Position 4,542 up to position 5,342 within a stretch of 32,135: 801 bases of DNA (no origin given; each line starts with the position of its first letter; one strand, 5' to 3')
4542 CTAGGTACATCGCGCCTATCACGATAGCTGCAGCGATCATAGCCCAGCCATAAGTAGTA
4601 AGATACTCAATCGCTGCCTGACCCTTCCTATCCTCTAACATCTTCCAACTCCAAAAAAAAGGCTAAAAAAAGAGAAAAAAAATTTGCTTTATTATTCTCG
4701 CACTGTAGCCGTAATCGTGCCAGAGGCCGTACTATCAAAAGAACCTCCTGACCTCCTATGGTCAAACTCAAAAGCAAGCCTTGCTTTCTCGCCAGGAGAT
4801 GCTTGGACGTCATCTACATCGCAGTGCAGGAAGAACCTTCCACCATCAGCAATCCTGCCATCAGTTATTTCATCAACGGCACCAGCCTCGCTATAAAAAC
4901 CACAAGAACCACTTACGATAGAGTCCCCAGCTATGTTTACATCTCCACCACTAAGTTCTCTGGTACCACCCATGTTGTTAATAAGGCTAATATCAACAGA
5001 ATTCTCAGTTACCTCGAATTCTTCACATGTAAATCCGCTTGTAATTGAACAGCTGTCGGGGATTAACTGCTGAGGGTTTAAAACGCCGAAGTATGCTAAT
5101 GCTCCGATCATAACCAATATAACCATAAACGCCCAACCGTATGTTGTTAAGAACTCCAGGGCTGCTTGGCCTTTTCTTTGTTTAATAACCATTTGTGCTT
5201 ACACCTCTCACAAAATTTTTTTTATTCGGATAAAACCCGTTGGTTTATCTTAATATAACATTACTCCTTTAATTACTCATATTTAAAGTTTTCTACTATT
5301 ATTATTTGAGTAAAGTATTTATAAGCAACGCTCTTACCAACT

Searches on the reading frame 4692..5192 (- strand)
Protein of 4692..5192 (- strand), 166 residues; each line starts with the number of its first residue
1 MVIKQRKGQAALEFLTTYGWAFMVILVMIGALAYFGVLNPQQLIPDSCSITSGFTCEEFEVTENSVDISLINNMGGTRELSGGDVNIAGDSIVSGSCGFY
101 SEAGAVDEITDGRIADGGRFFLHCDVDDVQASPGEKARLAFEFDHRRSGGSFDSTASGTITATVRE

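Call 3: search_protein_families(library=pfam, proteins=[window:4692-5192:-], max_evalue=0.1)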
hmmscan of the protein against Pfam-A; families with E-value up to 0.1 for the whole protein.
window:4692-5192:- (166 aa): 1 family
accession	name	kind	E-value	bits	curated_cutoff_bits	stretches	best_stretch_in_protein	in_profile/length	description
PF21392.3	COQ9_N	-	0.052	13.8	27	1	8-21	9-22/31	Ubiquinone biosynthesis protein COQ9, N-terminal domain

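Call 4: search_protein_families(library=ncbifam, proteins=[window:4692-5192:-], max_evalue=0.1)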
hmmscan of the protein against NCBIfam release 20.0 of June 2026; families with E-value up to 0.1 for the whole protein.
window:4692-5192:- (166 aa): 1 family
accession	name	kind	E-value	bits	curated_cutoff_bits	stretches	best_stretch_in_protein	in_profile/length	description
NF040686.1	TcpD_dom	domain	0.0072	16.2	24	1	13-42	20-49/63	TcpD family membrane protein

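Call 26: search_solved_structures(query=A2, max_evalue=10)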
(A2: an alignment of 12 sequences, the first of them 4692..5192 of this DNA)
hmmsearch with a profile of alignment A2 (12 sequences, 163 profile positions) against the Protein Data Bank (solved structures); distinct sequences matched with E-value up to 10: 1.
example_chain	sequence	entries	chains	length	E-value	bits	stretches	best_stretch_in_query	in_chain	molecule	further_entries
8j5k_7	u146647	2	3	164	0.35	14.2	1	7-37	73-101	FCPII-H2, fucoxanthin chlorophyll a/c binding protein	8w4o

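Call 31: find_homologous_proteins(query=window:4692-5192:-, max_evalue=0.001)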
Query window:4692-5192:- (166 aa): 1116 proteins with E <= 0.001 among 1246 candidates; the best 120 are listed.
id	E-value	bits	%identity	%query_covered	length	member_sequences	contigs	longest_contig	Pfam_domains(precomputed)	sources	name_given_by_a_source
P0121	1.4e-104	365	100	100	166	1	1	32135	-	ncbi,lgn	-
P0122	9.3e-46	174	54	99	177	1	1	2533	-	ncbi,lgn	-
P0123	2.9e-41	159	50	96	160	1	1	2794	-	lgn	-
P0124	4.0e-41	158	48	99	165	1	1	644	-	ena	-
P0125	4.1e-40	155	49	97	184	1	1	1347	-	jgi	jgi:hypothetical protein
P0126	1.1e-39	154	47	99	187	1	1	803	-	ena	-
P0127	2.1e-39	153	51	99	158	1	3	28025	-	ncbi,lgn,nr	ncbi:hypothetical protein K9L67_04460 [Candidatus Woesearchaeota archaeon]|nr:hypothetical protein [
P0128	2.2e-37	146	48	98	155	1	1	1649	-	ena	-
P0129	3.8e-37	146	46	99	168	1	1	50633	-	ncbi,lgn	ncbi:MAG: hypothetical protein ACP5N2_03045 [Candidatus Nanoarchaeia archaeon]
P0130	9.8e-37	144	48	99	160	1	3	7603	-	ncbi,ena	-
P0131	3.4e-36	142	48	96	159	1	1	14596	-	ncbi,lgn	ncbi:MAG: hypothetical protein ACP5N3_01370 [Candidatus Nanoarchaeia archaeon]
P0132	3.6e-36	142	45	96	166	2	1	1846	-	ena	-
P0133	2.2e-35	140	47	98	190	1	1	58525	-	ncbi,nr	ncbi:hypothetical protein K9L97_01920 [Candidatus Woesearchaeota archaeon]|nr:hypothetical protein [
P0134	5.7e-35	138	48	96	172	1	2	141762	-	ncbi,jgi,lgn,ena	ncbi:MAG: hypothetical protein WC758_06750 [Candidatus Woesearchaeota archaeon]|jgi:hypothetical pro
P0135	1.2e-34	137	47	96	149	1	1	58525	-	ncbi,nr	ncbi:hypothetical protein K9L97_01925 [Candidatus Woesearchaeota archaeon]|nr:hypothetical protein [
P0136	2.1e-33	133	46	98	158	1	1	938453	-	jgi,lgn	jgi:uncharacterized protein (UPF0333 family)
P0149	3.4e-29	120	42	96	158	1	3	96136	-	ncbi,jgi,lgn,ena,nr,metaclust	ncbi:hypothetical protein AYK26_00140 [Euryarchaeota archaeon SM23-78]|nr:MAG: hypothetical protein 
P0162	2.6e-27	114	41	97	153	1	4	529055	-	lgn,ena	-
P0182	1.9e-25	108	38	97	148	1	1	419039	-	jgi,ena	-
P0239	1.1e-23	102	37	98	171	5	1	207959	-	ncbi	-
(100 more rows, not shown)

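Call 32: find_encoding_contigs(protein=P0136, flank=8000, max_places=2)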
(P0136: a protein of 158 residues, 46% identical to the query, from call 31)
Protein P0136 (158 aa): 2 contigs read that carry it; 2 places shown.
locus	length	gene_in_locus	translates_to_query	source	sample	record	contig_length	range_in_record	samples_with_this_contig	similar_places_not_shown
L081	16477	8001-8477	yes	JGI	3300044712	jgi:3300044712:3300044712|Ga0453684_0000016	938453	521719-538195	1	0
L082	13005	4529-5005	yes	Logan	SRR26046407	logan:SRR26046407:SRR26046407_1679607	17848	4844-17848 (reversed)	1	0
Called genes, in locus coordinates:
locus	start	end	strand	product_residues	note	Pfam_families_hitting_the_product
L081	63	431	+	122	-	-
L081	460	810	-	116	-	PF21984:DnaD_N, PF01978:TrmB (weak)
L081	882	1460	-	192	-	PF13905:Thioredoxin_8 (faint), PF00085:Thioredoxin, PF13098:Thioredoxin_2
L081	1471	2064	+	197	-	PF01025:GrpE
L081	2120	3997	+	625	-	PF00012:HSP70, PF06723:MreB_Mbl, PF00012:HSP70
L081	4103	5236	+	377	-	PF00226:DnaJ, PF01556:DnaJ_C, PF00684:DnaJ_CXXCXGXG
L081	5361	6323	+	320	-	-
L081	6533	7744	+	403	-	PF17963:Big_9 (faint), PF00801:PKD (faint)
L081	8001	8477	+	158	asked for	-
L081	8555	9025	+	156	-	-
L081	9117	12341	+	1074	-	PF00133:tRNA-synt_1, PF09334:tRNA-synt_1g, PF08264:Anticodon_1, PF19302:DUF5915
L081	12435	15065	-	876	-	PF06028:DUF915 (faint), PF00561:Abhydrolase_1 (weak), PF02450:LCAT (faint), PF07819:PGAP1 (weak)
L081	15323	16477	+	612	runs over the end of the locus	PF23613:ELP3_N (weak), PF04055:Radical_SAM, PF00583:Acetyltransf_1 (faint), PF16199:Radical_SAM_C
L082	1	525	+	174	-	?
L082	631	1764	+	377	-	PF00226:DnaJ, PF01556:DnaJ_C, PF00684:DnaJ_CXXCXGXG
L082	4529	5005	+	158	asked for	-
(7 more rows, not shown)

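Call 33: find_encoding_contigs(protein=P0149, flank=8000, max_places=2)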
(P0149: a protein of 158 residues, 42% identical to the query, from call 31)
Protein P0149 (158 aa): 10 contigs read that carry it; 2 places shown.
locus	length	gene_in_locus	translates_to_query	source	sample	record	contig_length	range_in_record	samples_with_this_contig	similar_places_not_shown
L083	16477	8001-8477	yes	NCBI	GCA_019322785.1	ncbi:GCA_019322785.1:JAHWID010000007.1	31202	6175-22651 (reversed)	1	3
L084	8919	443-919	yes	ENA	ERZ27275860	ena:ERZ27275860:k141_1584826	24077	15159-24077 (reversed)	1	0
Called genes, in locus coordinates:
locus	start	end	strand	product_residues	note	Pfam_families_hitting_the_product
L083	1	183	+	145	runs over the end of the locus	-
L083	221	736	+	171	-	-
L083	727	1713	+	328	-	-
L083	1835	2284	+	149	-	-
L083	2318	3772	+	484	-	-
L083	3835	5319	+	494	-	PF00437:T2SSE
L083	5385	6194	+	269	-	PF00482:T2SSF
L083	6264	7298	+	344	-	PF00482:T2SSF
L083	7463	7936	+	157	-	-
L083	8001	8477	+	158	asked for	-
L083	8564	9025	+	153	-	-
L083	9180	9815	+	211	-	PF00227:Proteasome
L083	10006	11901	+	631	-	PF17214:KH_TffA, PF07650:KH_2 (weak), PF23023:Anti-Pycsar_Apyc1 (weak), PF00753:Lactamase_B, PF16661:Lactamase_B_6, PF12706:Lactamase_B_2, PF10996:Beta-Casp, PF07521:RMMBL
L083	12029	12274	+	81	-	-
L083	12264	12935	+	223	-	-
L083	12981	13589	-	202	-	-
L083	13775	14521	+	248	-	PF01978:TrmB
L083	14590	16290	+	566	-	PF00999:Na_H_Exchanger, PF02254:TrkA_N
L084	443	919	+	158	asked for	-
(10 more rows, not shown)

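Call 34: find_encoding_contigs(protein=P0134, flank=8000, max_places=2)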
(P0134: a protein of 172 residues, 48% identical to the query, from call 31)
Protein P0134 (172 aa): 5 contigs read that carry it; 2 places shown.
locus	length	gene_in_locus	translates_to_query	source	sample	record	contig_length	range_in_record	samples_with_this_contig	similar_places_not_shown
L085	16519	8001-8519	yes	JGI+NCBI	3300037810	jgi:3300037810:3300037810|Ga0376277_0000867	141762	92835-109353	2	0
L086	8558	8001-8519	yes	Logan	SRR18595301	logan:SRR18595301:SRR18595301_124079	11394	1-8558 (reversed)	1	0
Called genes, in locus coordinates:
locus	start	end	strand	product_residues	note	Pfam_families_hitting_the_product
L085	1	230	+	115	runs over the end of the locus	-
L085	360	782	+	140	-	-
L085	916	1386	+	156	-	-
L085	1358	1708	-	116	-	PF21984:DnaD_N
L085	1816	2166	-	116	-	PF00085:Thioredoxin, PF13098:Thioredoxin_2, PF13905:Thioredoxin_8 (faint)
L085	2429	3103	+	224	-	PF01025:GrpE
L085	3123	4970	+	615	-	PF00012:HSP70, PF06723:MreB_Mbl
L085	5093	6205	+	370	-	PF00226:DnaJ, PF01556:DnaJ_C, PF00684:DnaJ_CXXCXGXG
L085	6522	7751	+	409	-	PF17963:Big_9 (faint), PF17803:Cadherin_4 (faint), PF00801:PKD (faint), PF21027:Sde0182_C (faint)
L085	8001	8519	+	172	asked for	-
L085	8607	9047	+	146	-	-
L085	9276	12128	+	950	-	PF00133:tRNA-synt_1, PF09334:tRNA-synt_1g, PF01406:tRNA-synt_1e, PF01921:tRNA-synt_1f (weak), PF08264:Anticodon_1, PF19302:DUF5915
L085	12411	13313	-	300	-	PF04326:SLFN_AlbA_2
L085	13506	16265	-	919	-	PF07819:PGAP1 (weak), PF01674:Lipase_2 (faint), PF02089:Palm_thioest (weak), PF02450:LCAT (weak), PF00561:Abhydrolase_1 (weak)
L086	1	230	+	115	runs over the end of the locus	-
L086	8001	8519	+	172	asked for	-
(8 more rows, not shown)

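Call 44: predict_structure(alignment_id=A4)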
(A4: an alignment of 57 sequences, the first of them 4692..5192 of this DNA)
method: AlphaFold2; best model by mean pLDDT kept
length: 166 residues; sequences in the alignment: 57
mean_pLDDT: 87.8   pTM: 0.74
mean pLDDT of the five models: 87.8, 87.1, 87.1, 86.4, 86.2
residues with pLDDT >= 90: 102; 70-90: 48; 50-70: 16; < 50: 0
segments of 3 or more residues with pLDDT < 50: none
pLDDT, mean of each block of 10 residues (from residue 1): 66 81 95 81 90 94 95 96 77 75 85 95 91 93 94 95 95
secondary structure, 60 per line:
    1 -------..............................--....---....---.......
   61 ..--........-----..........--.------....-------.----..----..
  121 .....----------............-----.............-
elements in order: H8-37 H40-43 E47-50 E54-62 E65-72 E78-87 E97-100 E119-125 E136-147 E153-165

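Call 48: fold_search(model_id=the predicted structure, library=pdb)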
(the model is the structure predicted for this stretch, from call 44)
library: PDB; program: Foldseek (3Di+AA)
matches with E <= 10: 698; with E <= 0.001: 1
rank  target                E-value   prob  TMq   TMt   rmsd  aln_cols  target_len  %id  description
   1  3f65_H                8.2e-04  1.00  0.39  0.41   5.1       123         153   10  The F4 fimbrial chaperone FaeE does not self-cap its interactive surfaces (released 2009-05-19)
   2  3f65_D                1.7e-03  1.00  0.39  0.40   5.1       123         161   10  The F4 fimbrial chaperone FaeE does not self-cap its interactive surfaces (released 2009-05-19)
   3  6fwy_A                1.9e-03  0.99  0.30  0.20  13.5       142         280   10  Thioester domain of the Enterococcus faecium TIE86 protein (released 2018-08-08)
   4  3gfu_C                2.3e-03  0.99  0.32  0.27   9.1       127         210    9  FaeE-FaeG chaperone-major pilin complex of F4 ac 5/95 fimbriae (released 2009-10-20)
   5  6fwy_C                2.3e-03  0.97  0.28  0.19  15.1       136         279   11  Thioester domain of the Enterococcus faecium TIE86 protein (released 2018-08-08)
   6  1jpe                  2.7e-03  1.00  0.36  0.46   7.5       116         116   14  Crystal structure of DsbD-alpha; the N-terminal domain of DsbD (released 2002-09-25)
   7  9csd_A                3.4e-03  0.98  0.34  0.10  10.3       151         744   10  The Ectodomains of SPRING and S1P with the inhibitor PF-429242 (released 2025-04-23)
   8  3f65_A                3.8e-03  0.98  0.32  0.27   9.2       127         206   10  The F4 fimbrial chaperone FaeE does not self-cap its interactive surfaces (released 2009-05-19)
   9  3pfu                  4.2e-03  0.96  0.30  0.38  13.0       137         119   13  N-terminal domain of Thiol:disulfide interchange protein DsbD in its reduced form (released 2011-05-04)
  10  1l6p                  4.4e-03  0.99  0.36  0.45  13.3       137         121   13  N-terminal of DsbD (residues 20-144) from E. coli. (released 2002-06-12)
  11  3f6l_A                4.7e-03  1.00  0.36  0.31   5.4       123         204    8  Structure of the F4 fimbrial chaperone FaeE (released 2009-05-19)
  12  3gew_C                4.7e-03  0.98  0.33  0.27   9.0       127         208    9  FaeE-FaeG chaperone-major pilin complex of F4 ad fimbriae (released 2009-10-20)
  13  4ph8_A                4.7e-03  0.87  0.29  0.31  10.1       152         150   15  Crystal structure of AggA, the major subunit of aggregative adherence fimbriae type I (AAF/I) from the Escherichia col (released 2014-10-01)
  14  3f6i_B                5.2e-03  0.99  0.36  0.34   5.5       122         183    8  Structure of the SeMet labeled F4 fibrial chaperone FaeE (released 2009-05-19)
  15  8rjc_5                5.2e-03  0.97  0.30  0.29  11.1       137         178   12  Structure of the rabbit 80S ribosome stalled on a 2-TMD rhodopsin intermediate in complex with Sec61-TRAP, open confor (released 2024-01-24)
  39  8fk7_A                1.3e-02  0.99  0.35  0.41  16.6       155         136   13  Structure of the Pyrobaculum calidifontis flagellar-like archaeal type IV pilus (released 2023-06-28)
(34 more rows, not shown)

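Call 65: search_protein_families(library=padloc, proteins=[window:4692-5192:-], max_evalue=0.001)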
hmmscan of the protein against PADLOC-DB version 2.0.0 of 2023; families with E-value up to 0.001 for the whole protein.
window:4692-5192:- (166 aa): 0 families

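Call 80: find_encoding_contigs(protein=P0162, flank=8000, max_places=1)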
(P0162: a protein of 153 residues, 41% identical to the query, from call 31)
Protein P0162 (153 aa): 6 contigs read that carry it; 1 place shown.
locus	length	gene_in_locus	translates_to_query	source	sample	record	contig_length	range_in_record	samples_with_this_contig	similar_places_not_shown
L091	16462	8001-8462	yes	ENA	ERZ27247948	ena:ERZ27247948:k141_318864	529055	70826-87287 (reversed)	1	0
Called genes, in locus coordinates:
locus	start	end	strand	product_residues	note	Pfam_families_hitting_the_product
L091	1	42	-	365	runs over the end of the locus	PF03193:RsgA_GTPase (faint), PF01926:MMR_HSR1, PF02421:FeoB_N, PF16897:MMR_HSR1_Xtn, PF02824:TGS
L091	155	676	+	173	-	-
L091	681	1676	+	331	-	-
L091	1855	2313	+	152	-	-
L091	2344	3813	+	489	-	-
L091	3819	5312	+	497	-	PF00437:T2SSE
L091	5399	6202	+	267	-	PF00482:T2SSF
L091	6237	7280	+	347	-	PF00482:T2SSF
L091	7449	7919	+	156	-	-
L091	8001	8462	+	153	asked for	-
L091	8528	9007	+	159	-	-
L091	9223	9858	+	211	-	PF00227:Proteasome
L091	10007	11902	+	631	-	PF17214:KH_TffA, PF07650:KH_2 (weak), PF00753:Lactamase_B, PF16661:Lactamase_B_6, PF23023:Anti-Pycsar_Apyc1 (weak), PF12706:Lactamase_B_2, PF10996:Beta-Casp, PF07521:RMMBL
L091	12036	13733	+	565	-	PF00999:Na_H_Exchanger, PF02254:TrkA_N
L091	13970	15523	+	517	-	-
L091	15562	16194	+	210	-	-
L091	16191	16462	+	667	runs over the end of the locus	PF01261:AP_endonuc_2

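Call 81: find_encoding_contigs(protein=P0182, flank=8000, max_places=1)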
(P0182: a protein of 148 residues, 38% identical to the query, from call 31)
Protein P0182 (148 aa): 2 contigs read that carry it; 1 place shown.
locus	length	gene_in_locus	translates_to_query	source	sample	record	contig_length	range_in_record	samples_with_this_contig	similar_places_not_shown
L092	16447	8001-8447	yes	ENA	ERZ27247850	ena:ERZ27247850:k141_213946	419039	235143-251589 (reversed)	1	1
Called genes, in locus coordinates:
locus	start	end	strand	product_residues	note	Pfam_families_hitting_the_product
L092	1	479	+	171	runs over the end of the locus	-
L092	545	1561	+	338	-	-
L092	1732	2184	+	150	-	-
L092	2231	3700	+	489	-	PF06050:HGD-D (weak)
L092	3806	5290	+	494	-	PF00437:T2SSE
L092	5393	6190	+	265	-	PF00482:T2SSF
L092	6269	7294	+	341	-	PF00482:T2SSF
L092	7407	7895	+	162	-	-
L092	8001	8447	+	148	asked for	-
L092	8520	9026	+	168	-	-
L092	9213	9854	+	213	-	PF00227:Proteasome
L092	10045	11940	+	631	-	PF17214:KH_TffA, PF07650:KH_2 (weak), PF00753:Lactamase_B, PF16661:Lactamase_B_6, PF23023:Anti-Pycsar_Apyc1 (weak), PF12706:Lactamase_B_2, PF10996:Beta-Casp, PF07521:RMMBL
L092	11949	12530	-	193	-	-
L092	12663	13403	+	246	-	PF01978:TrmB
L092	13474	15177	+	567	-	PF00999:Na_H_Exchanger, PF02254:TrkA_N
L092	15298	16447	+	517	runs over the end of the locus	-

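Call 82: find_encoding_contigs(protein=P0239, flank=8000, max_places=1)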
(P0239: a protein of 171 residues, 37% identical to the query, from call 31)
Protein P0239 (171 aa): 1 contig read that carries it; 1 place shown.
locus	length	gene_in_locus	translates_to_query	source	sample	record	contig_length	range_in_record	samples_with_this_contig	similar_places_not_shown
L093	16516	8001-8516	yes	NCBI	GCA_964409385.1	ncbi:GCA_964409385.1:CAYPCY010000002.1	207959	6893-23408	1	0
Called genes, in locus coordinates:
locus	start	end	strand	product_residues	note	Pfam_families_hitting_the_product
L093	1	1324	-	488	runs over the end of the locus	PF01409:tRNA-synt_2d (faint), PF01336:tRNA_anti-codon, PF00152:tRNA-synt_2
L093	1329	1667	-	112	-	PF01981:PTH2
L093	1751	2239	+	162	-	-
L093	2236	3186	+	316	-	-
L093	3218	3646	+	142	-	-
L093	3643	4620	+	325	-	-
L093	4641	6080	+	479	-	PF00437:T2SSE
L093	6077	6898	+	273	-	PF00482:T2SSF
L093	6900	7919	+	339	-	PF00482:T2SSF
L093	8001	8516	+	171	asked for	-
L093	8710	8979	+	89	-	PF04014:MazE_antitoxin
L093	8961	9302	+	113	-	PF02452:PemK_toxin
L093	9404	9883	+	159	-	-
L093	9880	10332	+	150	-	-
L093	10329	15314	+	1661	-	PF11617:Cu-binding_MopE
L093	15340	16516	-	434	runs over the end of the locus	PF01266:DAO (faint), PF13450:NAD_binding_8, PF01593:Amino_oxidase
